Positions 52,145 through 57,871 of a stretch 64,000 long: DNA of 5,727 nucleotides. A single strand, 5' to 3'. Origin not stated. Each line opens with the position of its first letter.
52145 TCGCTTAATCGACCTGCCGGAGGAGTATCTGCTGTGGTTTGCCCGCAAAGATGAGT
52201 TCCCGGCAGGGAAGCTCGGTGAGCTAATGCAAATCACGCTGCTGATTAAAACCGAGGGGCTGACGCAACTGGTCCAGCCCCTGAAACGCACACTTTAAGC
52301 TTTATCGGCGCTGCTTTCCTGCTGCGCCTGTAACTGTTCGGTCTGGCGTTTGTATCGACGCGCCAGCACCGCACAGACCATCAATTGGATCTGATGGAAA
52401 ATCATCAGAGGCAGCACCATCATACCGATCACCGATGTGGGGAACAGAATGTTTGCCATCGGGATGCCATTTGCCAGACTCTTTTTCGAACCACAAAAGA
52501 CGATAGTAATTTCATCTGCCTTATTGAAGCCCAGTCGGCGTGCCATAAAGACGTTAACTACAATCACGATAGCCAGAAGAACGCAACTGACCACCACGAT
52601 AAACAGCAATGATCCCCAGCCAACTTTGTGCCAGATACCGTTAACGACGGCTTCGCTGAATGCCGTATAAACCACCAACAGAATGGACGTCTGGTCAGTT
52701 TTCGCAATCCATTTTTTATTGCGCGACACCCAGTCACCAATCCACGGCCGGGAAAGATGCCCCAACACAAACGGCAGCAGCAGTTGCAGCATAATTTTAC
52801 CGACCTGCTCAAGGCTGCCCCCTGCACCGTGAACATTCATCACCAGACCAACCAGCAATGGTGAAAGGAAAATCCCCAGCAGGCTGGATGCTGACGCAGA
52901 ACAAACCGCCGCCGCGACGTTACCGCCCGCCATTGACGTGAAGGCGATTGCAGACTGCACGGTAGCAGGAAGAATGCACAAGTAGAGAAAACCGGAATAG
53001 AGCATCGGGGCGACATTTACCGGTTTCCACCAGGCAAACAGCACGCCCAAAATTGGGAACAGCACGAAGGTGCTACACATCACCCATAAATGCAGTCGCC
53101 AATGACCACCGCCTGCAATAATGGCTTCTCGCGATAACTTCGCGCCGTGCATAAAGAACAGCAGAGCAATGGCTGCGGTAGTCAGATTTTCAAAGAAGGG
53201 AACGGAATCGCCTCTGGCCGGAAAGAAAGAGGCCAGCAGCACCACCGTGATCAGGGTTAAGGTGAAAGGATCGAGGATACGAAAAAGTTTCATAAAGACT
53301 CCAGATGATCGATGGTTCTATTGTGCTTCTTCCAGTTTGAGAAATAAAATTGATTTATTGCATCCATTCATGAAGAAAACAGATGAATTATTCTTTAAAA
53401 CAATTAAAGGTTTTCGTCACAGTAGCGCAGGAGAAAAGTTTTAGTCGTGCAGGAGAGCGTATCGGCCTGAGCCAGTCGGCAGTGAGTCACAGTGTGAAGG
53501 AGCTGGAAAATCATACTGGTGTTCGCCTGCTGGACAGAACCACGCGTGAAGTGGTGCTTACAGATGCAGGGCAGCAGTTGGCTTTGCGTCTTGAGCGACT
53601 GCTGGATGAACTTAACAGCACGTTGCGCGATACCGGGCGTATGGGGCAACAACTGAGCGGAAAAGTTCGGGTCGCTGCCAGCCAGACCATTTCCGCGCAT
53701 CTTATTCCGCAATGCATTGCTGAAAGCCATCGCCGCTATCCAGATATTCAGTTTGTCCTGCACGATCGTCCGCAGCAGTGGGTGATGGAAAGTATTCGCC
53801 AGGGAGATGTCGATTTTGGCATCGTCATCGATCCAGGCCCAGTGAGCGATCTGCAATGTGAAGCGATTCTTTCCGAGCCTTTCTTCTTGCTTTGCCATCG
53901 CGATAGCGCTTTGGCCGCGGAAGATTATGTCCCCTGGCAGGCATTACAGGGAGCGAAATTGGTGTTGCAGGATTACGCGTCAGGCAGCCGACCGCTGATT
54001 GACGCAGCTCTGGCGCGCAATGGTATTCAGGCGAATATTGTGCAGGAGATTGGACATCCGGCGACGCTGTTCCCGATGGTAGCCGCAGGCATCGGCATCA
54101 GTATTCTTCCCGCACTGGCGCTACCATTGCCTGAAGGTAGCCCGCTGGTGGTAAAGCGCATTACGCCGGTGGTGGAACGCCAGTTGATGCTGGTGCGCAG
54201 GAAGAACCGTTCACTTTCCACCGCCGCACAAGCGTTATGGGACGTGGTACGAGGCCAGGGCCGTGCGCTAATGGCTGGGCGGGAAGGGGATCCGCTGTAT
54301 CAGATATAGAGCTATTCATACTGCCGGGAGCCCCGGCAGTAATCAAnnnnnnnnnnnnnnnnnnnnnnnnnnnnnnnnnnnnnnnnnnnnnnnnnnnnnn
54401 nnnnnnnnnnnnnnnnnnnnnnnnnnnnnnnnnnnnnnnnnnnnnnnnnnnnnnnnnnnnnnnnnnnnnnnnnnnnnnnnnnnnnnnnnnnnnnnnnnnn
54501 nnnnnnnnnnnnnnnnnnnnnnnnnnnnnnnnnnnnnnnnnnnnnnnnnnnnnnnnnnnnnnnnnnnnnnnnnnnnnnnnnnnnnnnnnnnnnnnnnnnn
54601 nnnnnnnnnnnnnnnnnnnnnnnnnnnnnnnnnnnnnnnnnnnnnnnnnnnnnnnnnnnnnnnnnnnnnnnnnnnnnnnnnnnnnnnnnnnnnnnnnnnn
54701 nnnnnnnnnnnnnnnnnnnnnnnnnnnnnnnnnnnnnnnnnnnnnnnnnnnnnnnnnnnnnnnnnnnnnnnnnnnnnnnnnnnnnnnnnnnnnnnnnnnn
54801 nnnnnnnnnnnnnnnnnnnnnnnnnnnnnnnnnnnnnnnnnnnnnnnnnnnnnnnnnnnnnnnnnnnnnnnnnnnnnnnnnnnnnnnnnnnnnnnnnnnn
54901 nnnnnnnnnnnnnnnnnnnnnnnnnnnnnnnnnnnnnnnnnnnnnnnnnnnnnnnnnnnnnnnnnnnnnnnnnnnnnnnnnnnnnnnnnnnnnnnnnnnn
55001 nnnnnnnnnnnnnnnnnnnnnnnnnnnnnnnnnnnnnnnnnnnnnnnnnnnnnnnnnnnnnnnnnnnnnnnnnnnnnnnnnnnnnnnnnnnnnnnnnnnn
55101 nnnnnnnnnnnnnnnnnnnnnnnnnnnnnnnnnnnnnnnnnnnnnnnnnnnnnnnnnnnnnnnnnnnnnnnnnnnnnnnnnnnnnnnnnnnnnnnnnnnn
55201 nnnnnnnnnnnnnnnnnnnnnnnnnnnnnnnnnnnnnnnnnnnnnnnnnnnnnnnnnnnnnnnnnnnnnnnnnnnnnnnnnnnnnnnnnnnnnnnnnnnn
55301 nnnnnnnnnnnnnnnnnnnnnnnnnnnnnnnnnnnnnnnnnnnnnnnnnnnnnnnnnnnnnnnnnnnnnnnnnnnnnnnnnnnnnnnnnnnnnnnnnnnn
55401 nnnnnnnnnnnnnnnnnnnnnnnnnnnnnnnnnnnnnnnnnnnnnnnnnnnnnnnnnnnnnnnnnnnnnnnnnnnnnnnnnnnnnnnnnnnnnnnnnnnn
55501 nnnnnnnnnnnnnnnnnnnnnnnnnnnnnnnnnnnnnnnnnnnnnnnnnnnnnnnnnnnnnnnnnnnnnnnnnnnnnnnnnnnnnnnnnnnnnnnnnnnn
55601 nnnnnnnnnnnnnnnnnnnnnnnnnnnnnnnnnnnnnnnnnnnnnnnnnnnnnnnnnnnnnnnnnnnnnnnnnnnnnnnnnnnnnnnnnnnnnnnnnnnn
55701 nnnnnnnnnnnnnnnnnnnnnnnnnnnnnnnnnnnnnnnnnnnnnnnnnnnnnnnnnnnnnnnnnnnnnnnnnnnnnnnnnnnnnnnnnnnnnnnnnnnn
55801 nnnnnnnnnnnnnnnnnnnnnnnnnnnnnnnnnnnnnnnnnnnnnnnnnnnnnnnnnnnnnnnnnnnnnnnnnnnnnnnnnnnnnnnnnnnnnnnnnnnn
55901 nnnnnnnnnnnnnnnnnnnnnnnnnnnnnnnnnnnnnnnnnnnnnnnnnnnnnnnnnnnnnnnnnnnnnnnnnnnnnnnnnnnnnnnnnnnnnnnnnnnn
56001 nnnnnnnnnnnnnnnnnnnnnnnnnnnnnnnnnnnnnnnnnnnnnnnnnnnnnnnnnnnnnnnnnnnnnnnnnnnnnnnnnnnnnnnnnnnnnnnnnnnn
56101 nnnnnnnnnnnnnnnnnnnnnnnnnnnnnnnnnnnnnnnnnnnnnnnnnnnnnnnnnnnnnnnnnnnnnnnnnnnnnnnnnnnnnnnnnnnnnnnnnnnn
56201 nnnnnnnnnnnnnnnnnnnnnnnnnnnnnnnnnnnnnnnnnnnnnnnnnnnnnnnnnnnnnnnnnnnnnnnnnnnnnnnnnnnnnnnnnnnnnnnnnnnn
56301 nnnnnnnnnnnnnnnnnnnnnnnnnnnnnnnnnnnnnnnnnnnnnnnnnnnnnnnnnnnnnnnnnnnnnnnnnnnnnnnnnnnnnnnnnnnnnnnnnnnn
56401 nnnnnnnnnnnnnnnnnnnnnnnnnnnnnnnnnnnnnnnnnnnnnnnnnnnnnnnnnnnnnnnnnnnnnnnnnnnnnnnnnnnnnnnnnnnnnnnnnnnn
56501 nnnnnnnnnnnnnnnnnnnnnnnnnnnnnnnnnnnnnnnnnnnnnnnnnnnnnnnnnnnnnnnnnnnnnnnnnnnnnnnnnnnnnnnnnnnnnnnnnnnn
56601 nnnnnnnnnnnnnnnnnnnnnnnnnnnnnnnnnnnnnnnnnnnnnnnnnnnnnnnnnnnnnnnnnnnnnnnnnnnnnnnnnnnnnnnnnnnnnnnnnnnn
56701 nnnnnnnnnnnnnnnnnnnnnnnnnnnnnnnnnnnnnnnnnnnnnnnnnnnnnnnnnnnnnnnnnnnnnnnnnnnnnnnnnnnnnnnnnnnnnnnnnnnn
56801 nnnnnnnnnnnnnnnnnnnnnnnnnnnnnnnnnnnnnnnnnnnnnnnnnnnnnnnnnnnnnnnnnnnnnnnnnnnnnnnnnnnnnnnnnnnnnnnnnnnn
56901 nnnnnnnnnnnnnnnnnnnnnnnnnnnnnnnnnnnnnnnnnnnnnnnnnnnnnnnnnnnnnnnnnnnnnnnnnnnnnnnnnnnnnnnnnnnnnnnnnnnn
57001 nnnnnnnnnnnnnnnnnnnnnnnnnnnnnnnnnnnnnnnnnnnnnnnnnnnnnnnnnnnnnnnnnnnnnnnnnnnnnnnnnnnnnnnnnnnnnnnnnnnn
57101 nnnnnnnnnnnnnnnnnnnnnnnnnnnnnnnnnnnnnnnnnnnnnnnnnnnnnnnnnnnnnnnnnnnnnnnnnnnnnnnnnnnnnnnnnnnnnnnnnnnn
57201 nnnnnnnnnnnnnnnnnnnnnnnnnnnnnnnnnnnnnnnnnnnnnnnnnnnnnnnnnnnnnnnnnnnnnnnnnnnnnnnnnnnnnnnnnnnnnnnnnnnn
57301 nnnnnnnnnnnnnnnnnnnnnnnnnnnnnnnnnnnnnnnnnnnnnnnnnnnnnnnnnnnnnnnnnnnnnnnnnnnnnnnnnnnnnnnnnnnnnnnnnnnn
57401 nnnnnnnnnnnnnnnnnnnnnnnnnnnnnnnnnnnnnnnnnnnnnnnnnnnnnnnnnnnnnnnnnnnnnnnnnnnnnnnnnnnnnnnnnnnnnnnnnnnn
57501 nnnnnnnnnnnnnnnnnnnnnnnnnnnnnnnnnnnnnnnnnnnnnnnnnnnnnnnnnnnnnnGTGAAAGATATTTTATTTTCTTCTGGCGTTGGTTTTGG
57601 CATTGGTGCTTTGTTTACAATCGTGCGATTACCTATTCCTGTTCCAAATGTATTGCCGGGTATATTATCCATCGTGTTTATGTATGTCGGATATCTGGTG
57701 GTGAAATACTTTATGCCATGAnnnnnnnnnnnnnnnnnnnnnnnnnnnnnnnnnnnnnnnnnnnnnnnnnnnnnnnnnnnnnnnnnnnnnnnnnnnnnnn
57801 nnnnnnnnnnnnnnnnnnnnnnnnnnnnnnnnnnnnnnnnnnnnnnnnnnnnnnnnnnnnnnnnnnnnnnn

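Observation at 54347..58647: Tsx-like outer-membrane channel gene yfeN sits divergently next to the xanthosine operon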

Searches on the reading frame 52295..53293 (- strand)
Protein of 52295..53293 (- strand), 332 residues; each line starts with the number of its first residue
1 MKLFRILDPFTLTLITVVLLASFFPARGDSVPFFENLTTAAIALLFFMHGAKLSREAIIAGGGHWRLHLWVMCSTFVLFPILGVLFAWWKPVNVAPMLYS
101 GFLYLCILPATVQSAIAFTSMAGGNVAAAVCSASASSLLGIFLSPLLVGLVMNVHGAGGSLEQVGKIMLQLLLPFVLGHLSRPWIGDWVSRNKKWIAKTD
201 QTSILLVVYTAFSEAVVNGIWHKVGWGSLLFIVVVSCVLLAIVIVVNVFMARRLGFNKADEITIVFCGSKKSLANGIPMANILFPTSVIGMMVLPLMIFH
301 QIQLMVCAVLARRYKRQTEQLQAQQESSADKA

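Call 4: search_protein_families(library=pfam, proteins=[window:52295-53293:-])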
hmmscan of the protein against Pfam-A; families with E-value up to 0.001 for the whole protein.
window:52295-53293:- (332 aa): 2 families
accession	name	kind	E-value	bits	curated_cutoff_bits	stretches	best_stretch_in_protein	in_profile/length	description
PF13593.11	SBF_like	-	3.3e-113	378.6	25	1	8-316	1-313/313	SBF-like CPA transporter family (DUF4137)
PF01758.21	SBF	-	1.5e-07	31.7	24.3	1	72-215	34-184/191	Sodium Bile acid symporter family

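Call 5: search_protein_families(library=ncbifam, proteins=[window:52295-53293:-])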
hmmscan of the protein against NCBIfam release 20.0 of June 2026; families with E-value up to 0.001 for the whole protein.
window:52295-53293:- (332 aa): 0 families

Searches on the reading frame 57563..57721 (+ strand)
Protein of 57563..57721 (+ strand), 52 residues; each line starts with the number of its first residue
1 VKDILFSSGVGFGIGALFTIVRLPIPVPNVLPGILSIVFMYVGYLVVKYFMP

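Call 64: search_protein_families(library=pfam, proteins=[window:57563-57721:+], max_evalue=0.01)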
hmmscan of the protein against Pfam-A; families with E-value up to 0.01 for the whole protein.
window:57563-57721:+ (52 aa): 0 families

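Call 67: search_protein_families(library=ncbifam, proteins=[window:57563-57721:+], max_evalue=0.01)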
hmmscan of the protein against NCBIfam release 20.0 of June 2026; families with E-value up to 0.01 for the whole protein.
window:57563-57721:+ (52 aa): 1 family
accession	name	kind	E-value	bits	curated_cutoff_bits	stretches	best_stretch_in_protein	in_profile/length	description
TIGR03510.1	XapX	domain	5.8e-18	64.2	27.8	1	4-50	2-48/49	XapX domain-containing protein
